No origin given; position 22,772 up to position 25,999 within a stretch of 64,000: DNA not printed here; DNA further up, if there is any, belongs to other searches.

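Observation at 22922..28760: Tandem duplicated LVIVD beta-propeller lipoprotein genes sharing a conserved roughly 70-bp 5' region, with the second copy frameshifted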

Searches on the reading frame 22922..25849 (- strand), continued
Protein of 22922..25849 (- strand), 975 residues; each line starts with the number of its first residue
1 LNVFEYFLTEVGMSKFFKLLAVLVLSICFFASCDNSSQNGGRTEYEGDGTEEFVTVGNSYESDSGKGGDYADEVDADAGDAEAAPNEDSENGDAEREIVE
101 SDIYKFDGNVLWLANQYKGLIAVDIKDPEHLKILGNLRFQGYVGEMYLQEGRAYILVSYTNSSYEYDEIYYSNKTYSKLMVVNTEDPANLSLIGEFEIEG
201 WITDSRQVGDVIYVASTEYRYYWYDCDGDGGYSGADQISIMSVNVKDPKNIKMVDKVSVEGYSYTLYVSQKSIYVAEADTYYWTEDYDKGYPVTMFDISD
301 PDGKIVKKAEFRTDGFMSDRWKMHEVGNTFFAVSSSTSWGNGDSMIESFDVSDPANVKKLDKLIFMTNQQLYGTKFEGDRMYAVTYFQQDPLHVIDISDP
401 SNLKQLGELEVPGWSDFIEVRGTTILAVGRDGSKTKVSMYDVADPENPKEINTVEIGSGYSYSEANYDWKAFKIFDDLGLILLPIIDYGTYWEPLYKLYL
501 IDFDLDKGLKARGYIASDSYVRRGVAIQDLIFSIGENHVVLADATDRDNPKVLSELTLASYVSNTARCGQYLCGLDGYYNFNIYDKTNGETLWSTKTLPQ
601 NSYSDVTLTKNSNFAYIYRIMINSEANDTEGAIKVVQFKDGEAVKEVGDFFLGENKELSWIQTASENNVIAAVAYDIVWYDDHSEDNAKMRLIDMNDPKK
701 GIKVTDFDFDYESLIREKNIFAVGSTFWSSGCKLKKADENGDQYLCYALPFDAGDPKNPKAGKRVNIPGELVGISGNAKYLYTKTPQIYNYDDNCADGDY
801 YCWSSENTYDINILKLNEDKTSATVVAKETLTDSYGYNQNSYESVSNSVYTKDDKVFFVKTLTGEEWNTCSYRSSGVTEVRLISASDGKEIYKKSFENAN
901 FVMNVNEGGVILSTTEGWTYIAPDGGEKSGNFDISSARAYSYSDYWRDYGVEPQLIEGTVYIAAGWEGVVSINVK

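Call 54: search_protein_families(library=ncbifam, proteins=[window:22922-25813:-], max_evalue=0.01)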
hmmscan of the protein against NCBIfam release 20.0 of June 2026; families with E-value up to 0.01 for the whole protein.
window:22922-25813:- (963 aa): 0 families

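Call 59: predict_structure(alignment_id=A4)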
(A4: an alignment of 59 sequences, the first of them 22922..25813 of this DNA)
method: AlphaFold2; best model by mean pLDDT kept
length: 963 residues; sequences in the alignment: 59
mean_pLDDT: 82.2   pTM: 0.77
mean pLDDT of the five models: 82.2, 81.7, 79.8, 79.7, 79.2
residues with pLDDT >= 90: 457; 70-90: 356; 50-70: 68; < 50: 82
segments of 3 or more residues with pLDDT < 50: 1-28, 48-86, 927-938
pLDDT, mean of each block of 10 residues (from residue 1): 38 31 35 81 68 25 24 23 50 92 90 95 86 85 85 63 91 94 92 86 90 80 91 93 90 83 76 69 88 92 85 93 77 94 93 83 89 67 93 81 75 83 87 88 84 81 92 85 92 92 92 94 94 96 90 88 82 88 68 80 89 82 87 91 84 95 80 83 92 90 86 94 84 95 94 95 95 88 66 92 94 96 84 93 95 67 82 96 90 94 91 94 58 42 93 86 93
secondary structure, 60 per line:
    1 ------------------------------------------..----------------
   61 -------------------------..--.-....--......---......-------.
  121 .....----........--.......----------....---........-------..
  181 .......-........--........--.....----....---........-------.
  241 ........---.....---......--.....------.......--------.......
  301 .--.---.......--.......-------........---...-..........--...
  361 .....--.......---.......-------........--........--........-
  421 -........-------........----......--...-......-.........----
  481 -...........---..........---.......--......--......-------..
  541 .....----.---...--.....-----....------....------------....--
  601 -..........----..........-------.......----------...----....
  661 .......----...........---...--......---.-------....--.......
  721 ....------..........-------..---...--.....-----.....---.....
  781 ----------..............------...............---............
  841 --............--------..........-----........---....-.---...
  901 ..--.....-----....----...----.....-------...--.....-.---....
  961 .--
elements in order (helices of 4 or more, strands of 3 or more residues): E92-95 E98-103 E107-112 E120-125 E130-137 E140-146 E157-160 E164-171 E179-187 E189-196 E199-206 E209-213 E218-221 E225-232 E240-248 E252-256 E260-265 H268-272 E279-285 E294-301 E311-314 E317-323 E331-338 E346-355 E358-365 E368-374 E378-384 E392-399 E402-409 E412-419 E422-429 E437-444 E449-451 E461-463 E468-476 E482-492 E496-505 E509-515 E518-523 E526-531 E539-545 E554-556 E559-563 E569-572 E579-582 E595-598 E602-611 E616-625 E633-639 E650-652 E657-667 E672-682 E691-696 E708-711 E714-724 E731-740 E753-755 E758-762 E768-772 E776-780 E791-804 E811-825 E829-840 E843-854 E863-872 E878-885 E889-892 E898-902 E905-909 E915-918 H930-934 E942-944 E947-951 E957-961
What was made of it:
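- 22922..25813 (-): Copy 1: intact 963-aa lipoprotein. It has a signal peptide with lipobox Cys21, a disordered acidic linker (about residues 22-86), an N-terminal PF09826 beta-propeller (about 90-550), a Cys-containing connector (C556, C561) and a second all-beta propeller-like domain (about 595-963). AlphaFold model with pLDDT 82 and pTM 0.77, all-beta (call 59).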

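Call 61: fold_search(model_id=the predicted structure, library=pdb)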
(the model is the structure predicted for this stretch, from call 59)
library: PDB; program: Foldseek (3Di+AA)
matches with E <= 10: 997; with E <= 0.001: 606
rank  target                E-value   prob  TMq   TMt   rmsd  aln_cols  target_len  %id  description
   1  9i3v_A                2.3e-14  1.00  0.14  0.04  31.0      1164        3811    9  Cryo-EM structure of the human LRP2 ectodomain (released 2026-02-04)
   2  8em4_A                5.3e-14  1.00  0.14  0.04  30.5      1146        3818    9  Cryo-EM structure of LRP2 at pH 7.5 (released 2023-02-08)
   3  6zue_A                1.1e-13  1.00  0.12  0.11  31.8      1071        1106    9  Crystal structure of human DDB1 bound to human DCAF1 (amino acid residues 1046-1396) (released 2021-07-28)
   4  9sfm_A                1.9e-13  1.00  0.19  0.17  28.9      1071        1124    9  Crystal structure of Cereblon-DDB1 in complex with SB-405483 and Lenalidomide (released 2025-11-19)
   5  4ci1_A                2.4e-13  1.00  0.18  0.16  27.3      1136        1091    7  Structure of the DDB1-CRBN E3 ubiquitin ligase bound to thalidomide (released 2014-07-16)
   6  9fjx_A                2.9e-13  1.00  0.20  0.18  28.6      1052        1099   10  Crystal structure of human CRBN-DDB1 in complex with Lenalidomide (released 2025-01-29)
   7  9i3v_B                3.2e-13  1.00  0.12  0.04  30.8      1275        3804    8  Cryo-EM structure of the human LRP2 ectodomain (released 2026-02-04)
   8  8dey_B                3.7e-13  1.00  0.20  0.23  20.5       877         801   11  Ternary complex structure of Cereblon-DDB1 bound to IKZF2(ZF2,3) and the molecular glue DKY709 (released 2023-03-08)
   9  9a40_C                3.7e-13  1.00  0.13  0.12  29.9      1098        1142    9  model of Cullin4 (released 2024-09-18)
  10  9bbh                  3.7e-13  1.00  0.12  0.11  30.4      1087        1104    9  Co-crystal structure of human DDB1 bound to fragment UB028670 (released 2024-06-12)
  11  8qh5_B                3.8e-13  1.00  0.13  0.12  29.8      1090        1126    9  CryoEM structure of UVSSA(VHS)-CSA-DDB1-DDA1 (released 2024-08-14)
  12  9nr3_A                4.4e-13  1.00  0.20  0.24  19.4       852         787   11  CRBN-DDB1 in complex with GLUL-cN (released 2026-01-07)
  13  6jp6_A                4.4e-13  1.00  0.20  0.20  24.4      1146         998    9  The X-ray structure of yeast tRNA methyltransferase complex of Trm7 and Trm734 essential for 2'-O-methylation at the f (released 2019-10-02)
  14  9cwm_A                5.3e-13  1.00  0.14  0.05  29.8      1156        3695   10  Cryo-EM structure of human Low-density lipoprotein receptor-related protein 2 (released 2025-08-06)
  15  8ajm_A                6.1e-13  1.00  0.12  0.11  30.8      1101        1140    9  Structure of human DDB1-DCAF12 in complex with the C-terminus of CCT5 (released 2022-11-09)
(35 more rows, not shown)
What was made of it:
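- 22922..25813 (-): Foldseek best hits are multi-propeller proteins (call 61).
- Closest known: Pfam PF09826. Same: The predicted fold is all-beta and propeller-like (calls 59, 61).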
